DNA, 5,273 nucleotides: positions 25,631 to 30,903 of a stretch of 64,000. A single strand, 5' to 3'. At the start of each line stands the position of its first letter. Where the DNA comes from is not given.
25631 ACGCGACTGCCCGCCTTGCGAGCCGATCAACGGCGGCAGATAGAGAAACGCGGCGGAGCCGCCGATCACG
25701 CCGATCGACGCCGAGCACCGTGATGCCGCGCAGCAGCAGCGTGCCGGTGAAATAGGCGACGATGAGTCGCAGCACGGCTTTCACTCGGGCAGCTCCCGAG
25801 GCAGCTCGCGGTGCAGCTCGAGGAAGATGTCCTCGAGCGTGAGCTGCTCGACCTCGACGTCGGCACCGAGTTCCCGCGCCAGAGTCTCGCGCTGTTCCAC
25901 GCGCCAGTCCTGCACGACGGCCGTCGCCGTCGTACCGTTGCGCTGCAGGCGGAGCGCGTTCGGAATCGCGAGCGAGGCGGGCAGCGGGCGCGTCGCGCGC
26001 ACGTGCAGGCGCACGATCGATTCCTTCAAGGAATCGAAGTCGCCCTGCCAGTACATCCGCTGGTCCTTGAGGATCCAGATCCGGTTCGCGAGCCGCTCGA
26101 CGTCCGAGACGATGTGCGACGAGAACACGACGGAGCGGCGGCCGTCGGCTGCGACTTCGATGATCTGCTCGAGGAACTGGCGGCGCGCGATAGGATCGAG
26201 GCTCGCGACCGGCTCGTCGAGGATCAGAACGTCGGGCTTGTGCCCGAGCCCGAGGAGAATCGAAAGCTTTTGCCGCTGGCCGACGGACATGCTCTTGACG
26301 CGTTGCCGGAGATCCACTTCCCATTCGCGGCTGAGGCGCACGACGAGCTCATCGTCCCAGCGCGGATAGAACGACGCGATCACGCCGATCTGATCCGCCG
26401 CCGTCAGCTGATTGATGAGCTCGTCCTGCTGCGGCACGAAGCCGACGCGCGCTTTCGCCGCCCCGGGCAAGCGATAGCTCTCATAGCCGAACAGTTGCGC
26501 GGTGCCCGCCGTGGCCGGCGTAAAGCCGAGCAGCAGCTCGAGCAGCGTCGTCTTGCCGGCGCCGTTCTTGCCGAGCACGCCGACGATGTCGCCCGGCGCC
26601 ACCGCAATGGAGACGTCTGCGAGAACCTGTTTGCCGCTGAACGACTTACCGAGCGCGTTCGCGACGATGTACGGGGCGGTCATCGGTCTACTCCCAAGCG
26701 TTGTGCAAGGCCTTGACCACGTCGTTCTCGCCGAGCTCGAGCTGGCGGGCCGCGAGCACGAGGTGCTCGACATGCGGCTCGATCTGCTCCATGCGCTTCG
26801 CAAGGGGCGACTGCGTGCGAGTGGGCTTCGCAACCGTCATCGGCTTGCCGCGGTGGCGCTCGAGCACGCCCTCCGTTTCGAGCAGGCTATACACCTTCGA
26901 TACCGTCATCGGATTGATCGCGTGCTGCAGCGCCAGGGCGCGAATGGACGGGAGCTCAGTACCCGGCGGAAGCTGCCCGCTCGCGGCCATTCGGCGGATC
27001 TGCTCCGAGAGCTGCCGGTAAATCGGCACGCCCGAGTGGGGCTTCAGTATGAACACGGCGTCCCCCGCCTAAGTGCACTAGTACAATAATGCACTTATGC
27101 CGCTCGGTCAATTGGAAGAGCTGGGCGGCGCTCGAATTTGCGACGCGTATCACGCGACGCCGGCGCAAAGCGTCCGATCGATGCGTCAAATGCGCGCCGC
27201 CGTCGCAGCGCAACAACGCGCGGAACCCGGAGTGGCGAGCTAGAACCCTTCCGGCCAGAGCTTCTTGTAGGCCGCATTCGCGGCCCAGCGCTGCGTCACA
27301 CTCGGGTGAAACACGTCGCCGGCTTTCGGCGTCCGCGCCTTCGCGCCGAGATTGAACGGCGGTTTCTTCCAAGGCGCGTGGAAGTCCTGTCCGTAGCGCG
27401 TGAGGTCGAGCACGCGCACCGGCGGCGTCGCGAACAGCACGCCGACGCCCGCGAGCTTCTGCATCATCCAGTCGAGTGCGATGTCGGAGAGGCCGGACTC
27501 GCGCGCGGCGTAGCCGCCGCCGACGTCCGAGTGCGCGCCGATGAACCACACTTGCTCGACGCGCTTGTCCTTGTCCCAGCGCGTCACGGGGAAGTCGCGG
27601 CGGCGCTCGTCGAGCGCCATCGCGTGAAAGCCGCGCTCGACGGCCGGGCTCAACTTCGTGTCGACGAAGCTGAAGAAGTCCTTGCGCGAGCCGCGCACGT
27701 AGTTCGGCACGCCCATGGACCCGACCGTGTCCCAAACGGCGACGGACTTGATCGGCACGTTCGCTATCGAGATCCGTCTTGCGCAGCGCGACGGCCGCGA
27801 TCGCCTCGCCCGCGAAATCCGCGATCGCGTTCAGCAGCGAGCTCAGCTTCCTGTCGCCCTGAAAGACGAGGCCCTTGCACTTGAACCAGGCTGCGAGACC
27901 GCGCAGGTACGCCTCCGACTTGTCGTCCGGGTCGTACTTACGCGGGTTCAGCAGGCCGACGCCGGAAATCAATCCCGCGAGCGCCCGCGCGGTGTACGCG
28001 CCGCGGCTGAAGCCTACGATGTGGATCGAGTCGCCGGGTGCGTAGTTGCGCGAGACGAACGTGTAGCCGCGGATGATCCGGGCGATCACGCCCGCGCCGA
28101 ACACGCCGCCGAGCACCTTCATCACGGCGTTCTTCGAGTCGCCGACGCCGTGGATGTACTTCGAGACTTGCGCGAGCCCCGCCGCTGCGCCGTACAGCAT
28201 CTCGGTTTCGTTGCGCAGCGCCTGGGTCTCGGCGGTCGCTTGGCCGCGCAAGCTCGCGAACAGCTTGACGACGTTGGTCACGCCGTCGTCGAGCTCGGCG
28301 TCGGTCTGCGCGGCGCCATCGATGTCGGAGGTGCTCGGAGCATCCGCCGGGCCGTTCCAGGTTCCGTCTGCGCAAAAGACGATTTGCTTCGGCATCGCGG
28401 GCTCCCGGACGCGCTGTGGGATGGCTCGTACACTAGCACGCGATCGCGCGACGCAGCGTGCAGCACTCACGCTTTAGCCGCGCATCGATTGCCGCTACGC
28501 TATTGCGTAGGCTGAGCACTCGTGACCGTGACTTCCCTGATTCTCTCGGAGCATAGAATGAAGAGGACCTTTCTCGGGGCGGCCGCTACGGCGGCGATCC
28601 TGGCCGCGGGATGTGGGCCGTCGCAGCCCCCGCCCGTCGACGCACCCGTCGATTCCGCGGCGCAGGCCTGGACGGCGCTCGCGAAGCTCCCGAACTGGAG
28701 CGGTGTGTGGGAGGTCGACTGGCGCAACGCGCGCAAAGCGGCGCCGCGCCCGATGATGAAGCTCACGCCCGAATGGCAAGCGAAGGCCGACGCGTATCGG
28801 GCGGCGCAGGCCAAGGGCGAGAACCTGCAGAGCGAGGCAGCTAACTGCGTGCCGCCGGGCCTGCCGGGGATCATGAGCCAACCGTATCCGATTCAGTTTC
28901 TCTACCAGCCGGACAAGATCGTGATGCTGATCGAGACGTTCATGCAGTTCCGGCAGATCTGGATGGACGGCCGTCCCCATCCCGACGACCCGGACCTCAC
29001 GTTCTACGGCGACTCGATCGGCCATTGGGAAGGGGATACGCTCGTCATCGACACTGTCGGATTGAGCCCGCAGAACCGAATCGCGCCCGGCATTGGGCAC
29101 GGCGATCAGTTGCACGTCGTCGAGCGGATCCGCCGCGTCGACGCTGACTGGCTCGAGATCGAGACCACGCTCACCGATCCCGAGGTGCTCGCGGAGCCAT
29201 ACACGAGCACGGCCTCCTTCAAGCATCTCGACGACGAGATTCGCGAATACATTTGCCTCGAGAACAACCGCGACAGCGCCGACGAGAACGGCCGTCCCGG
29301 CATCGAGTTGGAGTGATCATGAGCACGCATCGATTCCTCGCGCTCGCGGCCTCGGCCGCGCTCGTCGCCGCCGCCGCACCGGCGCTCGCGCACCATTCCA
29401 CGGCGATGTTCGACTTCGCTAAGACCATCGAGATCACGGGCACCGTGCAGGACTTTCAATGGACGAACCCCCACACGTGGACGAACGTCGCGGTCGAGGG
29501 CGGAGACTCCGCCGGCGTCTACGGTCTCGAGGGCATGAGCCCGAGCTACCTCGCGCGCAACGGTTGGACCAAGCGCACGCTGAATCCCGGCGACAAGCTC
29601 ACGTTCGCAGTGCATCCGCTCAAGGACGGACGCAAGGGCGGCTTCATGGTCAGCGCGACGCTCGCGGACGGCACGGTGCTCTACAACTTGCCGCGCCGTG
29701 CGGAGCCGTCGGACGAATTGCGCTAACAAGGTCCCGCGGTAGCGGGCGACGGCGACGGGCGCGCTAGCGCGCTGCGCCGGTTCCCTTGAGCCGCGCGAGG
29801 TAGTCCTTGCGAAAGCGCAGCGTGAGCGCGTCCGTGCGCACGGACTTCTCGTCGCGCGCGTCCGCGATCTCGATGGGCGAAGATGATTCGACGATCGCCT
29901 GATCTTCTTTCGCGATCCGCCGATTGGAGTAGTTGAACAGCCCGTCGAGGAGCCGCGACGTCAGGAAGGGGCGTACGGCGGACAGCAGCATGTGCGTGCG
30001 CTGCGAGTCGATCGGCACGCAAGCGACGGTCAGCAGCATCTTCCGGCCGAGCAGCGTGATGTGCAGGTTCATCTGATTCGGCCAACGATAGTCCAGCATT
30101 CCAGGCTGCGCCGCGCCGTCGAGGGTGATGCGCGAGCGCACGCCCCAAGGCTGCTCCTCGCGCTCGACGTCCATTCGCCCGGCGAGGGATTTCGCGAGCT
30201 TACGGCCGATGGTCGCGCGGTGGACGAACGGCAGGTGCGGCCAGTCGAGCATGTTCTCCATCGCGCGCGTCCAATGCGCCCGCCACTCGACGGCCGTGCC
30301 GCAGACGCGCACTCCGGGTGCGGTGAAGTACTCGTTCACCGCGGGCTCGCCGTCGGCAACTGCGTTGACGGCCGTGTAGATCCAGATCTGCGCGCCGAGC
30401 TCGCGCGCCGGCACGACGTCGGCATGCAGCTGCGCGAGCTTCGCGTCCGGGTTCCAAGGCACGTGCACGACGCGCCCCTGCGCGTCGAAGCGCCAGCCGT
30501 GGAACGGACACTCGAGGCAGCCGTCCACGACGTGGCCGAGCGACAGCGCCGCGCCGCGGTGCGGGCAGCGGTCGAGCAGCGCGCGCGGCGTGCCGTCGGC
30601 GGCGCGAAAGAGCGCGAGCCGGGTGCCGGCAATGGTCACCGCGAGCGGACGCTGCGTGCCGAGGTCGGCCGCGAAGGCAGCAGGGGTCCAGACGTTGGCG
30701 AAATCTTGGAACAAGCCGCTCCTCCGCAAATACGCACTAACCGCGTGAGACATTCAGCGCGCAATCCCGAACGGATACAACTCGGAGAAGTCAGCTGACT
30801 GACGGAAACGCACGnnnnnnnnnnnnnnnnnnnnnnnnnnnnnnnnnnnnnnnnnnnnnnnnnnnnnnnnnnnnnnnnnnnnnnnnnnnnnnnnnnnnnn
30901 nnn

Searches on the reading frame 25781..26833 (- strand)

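Call 32: search_protein_families(library=pfam, proteins=[window:25781-26833:-], max_evalue=0.00001)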
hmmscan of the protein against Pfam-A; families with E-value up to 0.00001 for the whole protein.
window:25781-26833:- (350 aa): 2 families
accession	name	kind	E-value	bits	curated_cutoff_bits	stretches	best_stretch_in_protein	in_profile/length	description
PF00005.33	ABC_tran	-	1.8e-24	87.3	25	1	71-210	1-137/137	ABC transporter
PF13304.12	AAA_21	-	4.6e-11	43.8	27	1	180-240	236-298/304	AAA domain, putative AbiEii toxin, Type IV TA system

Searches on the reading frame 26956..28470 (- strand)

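Call 78: search_protein_families(library=pfam, proteins=[window:26956-28470:-], max_evalue=0.00001)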
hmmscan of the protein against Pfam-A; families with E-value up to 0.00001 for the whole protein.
window:26956-28470:- (504 aa): 1 family
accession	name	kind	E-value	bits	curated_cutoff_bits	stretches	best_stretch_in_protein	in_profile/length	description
PF09994.14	T6SS_Tle1-like_cat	-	2e-31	109.9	27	1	28-179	1-128/287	T6SS, Phospholipase effector Tle1-like, catalytic domain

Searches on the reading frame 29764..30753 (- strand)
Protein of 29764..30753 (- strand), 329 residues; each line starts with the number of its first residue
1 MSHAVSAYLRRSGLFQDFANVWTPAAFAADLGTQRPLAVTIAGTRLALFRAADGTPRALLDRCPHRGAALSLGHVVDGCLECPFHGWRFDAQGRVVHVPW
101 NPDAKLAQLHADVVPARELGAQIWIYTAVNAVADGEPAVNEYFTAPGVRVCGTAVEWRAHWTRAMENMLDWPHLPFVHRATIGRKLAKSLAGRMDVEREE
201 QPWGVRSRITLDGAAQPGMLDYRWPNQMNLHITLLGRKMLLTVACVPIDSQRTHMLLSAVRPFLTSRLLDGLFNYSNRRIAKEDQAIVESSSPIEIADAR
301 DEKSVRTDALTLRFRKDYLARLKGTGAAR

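Call 32: search_protein_families(library=pfam, proteins=[window:29764-30753:-], max_evalue=0.00001)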
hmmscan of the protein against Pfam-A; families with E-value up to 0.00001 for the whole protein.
window:29764-30753:- (329 aa): 2 families
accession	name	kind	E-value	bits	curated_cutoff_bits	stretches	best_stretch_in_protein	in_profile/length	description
PF00355.32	Rieske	-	6.5e-22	77.7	20.3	1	22-102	2-82/88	Rieske [2Fe-2S] domain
PF19112.6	VanA_C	-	5.8e-15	56.4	23.5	2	157-202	1-47/193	Vanillate O-demethylase oxygenase C-terminal domain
